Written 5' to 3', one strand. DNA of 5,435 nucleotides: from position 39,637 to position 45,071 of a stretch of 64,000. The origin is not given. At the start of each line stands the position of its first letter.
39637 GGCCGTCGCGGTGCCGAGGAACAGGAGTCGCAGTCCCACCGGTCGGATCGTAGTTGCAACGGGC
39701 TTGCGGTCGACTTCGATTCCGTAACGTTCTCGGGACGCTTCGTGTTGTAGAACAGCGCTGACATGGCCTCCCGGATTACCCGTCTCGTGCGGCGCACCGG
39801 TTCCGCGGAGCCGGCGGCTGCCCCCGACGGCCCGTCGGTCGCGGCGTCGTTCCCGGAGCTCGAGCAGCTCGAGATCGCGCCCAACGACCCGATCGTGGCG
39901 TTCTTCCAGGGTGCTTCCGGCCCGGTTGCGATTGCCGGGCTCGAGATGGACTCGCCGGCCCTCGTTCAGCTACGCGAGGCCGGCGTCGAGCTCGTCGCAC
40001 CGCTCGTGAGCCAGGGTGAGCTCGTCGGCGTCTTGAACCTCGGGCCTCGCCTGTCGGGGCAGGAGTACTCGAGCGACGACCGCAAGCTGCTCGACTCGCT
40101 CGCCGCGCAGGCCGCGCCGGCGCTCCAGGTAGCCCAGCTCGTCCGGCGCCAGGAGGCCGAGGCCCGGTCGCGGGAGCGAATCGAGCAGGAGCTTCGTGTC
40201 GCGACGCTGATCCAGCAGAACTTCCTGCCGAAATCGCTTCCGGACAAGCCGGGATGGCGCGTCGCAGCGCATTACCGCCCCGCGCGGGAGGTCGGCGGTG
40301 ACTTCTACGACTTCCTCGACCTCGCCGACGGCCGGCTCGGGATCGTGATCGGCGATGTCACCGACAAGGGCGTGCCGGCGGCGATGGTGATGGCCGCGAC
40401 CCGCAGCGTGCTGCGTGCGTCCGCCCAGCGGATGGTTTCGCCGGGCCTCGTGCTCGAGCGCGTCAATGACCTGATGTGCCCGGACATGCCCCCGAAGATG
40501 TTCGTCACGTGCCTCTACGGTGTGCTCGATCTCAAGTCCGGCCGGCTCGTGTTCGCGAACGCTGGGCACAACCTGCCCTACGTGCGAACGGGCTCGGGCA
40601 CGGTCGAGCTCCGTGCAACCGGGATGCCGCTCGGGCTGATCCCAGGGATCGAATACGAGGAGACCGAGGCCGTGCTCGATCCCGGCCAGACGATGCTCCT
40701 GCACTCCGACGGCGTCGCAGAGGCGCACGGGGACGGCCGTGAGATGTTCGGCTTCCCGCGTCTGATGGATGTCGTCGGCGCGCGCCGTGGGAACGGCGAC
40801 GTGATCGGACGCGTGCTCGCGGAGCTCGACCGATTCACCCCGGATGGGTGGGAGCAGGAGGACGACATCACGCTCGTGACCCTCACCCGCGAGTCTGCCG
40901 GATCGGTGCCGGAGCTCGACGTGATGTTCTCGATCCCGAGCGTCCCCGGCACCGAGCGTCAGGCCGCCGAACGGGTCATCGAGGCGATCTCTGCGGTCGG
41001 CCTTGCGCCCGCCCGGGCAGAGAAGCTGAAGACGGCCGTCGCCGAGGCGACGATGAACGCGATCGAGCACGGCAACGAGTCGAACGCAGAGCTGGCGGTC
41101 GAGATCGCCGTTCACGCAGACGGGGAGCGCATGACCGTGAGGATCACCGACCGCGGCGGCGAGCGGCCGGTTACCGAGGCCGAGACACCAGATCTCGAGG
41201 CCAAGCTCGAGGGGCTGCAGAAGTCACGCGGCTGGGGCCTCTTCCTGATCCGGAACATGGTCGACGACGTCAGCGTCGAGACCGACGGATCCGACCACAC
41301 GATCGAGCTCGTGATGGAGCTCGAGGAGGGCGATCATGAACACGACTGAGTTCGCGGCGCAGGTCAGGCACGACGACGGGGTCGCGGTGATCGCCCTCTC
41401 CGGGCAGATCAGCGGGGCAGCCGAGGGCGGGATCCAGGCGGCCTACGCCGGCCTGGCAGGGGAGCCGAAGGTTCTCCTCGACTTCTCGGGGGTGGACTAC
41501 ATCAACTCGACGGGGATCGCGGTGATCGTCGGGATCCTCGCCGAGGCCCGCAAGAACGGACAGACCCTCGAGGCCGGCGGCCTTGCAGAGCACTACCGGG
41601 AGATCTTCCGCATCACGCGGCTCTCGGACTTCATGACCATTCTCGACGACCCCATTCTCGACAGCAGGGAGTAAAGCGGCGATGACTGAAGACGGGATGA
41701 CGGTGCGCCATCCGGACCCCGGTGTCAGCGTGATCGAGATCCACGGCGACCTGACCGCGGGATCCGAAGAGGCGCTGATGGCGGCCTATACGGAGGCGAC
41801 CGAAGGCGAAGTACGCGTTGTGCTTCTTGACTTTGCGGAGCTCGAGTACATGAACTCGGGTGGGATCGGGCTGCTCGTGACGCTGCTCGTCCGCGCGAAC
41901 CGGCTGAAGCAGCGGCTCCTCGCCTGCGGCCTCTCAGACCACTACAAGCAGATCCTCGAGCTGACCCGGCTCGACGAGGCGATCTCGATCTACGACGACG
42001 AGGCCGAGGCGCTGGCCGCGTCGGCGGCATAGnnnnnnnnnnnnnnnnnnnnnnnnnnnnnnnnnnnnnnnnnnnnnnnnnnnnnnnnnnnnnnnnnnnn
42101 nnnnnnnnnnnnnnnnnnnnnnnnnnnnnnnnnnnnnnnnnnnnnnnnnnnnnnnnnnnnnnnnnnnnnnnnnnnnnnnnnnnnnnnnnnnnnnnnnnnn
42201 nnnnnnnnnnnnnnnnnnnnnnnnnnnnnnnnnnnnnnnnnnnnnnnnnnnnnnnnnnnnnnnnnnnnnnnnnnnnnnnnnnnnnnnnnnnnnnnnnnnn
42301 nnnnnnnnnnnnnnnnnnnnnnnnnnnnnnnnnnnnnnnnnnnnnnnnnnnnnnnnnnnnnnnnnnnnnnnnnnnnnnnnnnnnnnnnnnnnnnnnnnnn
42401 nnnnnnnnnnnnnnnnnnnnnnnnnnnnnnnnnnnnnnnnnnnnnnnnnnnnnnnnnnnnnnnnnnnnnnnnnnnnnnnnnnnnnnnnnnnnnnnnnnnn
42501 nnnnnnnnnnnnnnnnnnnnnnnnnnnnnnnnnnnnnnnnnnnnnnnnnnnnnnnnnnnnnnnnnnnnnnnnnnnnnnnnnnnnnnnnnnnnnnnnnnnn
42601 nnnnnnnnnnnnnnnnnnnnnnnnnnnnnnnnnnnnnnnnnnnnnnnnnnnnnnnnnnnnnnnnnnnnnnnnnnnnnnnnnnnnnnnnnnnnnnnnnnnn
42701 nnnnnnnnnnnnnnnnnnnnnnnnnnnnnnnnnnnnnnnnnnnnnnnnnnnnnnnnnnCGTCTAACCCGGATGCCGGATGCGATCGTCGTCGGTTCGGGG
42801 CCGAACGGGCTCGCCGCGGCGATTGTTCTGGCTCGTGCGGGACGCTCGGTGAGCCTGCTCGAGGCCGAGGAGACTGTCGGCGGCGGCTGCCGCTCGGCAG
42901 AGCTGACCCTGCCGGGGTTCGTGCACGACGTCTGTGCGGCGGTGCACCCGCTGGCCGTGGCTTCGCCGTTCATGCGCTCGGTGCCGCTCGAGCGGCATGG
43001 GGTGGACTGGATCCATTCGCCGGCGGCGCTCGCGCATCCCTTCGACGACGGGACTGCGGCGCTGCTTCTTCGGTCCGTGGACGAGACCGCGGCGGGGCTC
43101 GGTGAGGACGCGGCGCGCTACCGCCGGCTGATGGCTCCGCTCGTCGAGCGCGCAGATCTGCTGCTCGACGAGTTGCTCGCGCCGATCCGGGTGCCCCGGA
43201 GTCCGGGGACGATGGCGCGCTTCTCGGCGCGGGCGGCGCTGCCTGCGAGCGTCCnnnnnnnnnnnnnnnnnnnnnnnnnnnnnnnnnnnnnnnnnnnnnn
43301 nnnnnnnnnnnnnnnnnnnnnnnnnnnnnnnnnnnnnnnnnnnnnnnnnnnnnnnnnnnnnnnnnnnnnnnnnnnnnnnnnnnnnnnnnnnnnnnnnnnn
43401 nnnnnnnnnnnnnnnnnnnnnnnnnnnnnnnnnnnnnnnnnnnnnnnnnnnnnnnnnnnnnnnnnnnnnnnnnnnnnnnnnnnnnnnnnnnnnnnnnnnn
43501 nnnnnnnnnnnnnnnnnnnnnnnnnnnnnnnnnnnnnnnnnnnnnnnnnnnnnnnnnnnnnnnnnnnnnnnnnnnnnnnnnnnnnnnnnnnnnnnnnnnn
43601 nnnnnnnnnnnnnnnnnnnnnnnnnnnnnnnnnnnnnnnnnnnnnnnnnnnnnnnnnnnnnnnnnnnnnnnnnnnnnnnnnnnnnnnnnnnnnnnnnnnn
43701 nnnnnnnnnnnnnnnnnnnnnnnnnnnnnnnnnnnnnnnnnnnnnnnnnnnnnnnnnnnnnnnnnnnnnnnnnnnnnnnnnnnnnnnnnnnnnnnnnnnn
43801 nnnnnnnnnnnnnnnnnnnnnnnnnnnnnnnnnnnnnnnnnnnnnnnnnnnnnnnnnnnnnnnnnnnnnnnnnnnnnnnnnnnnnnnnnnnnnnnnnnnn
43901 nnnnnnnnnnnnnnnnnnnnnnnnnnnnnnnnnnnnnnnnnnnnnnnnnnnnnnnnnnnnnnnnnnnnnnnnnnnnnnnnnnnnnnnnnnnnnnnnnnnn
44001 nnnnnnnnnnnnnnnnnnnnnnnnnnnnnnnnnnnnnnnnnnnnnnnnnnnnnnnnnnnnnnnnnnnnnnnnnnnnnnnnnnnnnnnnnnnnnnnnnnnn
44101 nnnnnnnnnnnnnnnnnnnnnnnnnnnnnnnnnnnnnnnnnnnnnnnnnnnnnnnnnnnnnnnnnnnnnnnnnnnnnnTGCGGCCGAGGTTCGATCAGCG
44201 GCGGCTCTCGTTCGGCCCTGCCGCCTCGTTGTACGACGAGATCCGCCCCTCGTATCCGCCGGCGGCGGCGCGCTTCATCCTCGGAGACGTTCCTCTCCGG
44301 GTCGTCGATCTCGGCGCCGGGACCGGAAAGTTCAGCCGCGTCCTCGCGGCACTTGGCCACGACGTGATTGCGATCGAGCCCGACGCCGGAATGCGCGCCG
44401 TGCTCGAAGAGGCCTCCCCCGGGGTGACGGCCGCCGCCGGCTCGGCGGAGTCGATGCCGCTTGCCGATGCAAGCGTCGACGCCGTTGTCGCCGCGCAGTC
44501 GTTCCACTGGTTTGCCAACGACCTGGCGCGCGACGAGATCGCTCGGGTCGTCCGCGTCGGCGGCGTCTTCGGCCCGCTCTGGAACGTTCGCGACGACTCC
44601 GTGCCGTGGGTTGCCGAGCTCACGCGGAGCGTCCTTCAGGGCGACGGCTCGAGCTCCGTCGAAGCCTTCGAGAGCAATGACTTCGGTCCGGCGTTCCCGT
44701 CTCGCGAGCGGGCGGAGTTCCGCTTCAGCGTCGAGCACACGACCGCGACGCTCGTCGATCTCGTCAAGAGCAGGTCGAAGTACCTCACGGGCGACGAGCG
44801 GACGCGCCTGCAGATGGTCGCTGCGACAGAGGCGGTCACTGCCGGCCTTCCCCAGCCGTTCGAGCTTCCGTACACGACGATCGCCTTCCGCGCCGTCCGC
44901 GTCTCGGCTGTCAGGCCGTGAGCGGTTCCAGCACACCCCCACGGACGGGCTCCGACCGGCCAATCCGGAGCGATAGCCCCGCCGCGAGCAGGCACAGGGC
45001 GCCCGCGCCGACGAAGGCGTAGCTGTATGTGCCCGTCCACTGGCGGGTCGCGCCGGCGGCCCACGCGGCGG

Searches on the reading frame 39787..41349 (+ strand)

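Call 18: search_protein_families(library=pfam, proteins=[window:39787-41349:+], max_evalue=0.01)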
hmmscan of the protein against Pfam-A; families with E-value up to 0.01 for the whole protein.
window:39787-41349:+ (520 aa): 6 families
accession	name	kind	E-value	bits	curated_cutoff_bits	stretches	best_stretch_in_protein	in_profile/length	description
PF07228.17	SpoIIE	-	1.4e-49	169.1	25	1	181-368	2-191/192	Stage II sporulation protein E (SpoIIE)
PF13581.12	HATPase_c_2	-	5.2e-23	81.9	27.4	1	389-508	7-125/127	Histidine kinase-like ATPase domain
PF13185.12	GAF_2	-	1.9e-07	31.8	28.6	1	65-114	91-136/136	GAF domain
PF01590.32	GAF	-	5.4e-07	30.6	22.4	1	22-113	41-133/133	GAF domain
PF13492.12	GAF_3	-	8.1e-07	29.9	27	1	35-114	55-128/129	GAF domain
PF02518.31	HATPase_c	-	2e-05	25.4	26.4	1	411-506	3-103/111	Histidine kinase-, DNA gyrase B-, and HSP90-like ATPase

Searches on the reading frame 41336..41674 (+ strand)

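Call 18: search_protein_families(library=pfam, proteins=[window:41336-41674:+], max_evalue=0.01)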
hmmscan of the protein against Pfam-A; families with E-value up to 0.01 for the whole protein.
window:41336-41674:+ (112 aa): 2 families
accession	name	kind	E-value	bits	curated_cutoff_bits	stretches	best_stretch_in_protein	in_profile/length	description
PF01740.26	STAS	-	2.7e-12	46.8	22.6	1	8-102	2-99/106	STAS domain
PF13466.11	STAS_2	-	4.9e-09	36.7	29.2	1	19-96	1-79/80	STAS domain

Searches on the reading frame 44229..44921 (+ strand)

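Call 18: search_protein_families(library=pfam, proteins=[window:44229-44921:+], max_evalue=0.01)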
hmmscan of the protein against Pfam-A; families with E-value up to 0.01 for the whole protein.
window:44229-44921:+ (230 aa): 7 families
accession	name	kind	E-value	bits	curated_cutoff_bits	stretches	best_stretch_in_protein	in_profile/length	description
PF08241.18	Methyltransf_11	-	5.7e-18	65.8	21.2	1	26-114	1-93/95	Methyltransferase domain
PF13649.12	Methyltransf_25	-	1.7e-14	54.7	27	1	25-112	1-97/97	Methyltransferase domain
PF13489.12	Methyltransf_23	-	4.8e-06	26.8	27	1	15-97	14-96/164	Methyltransferase domain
PF08242.18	Methyltransf_12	-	1.8e-05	25.8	30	1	26-113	1-97/98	Methyltransferase domain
PF13847.12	Methyltransf_31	-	2.2e-05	24.6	27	1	23-114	5-107/145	Methyltransferase domain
PF04445.19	SAM_MT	-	0.0031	17.4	26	1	20-62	70-112/230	Putative SAM-dependent methyltransferase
PF01728.25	FtsJ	-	0.0093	16.3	24.1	0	23-69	23-70/181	FtsJ-like methyltransferase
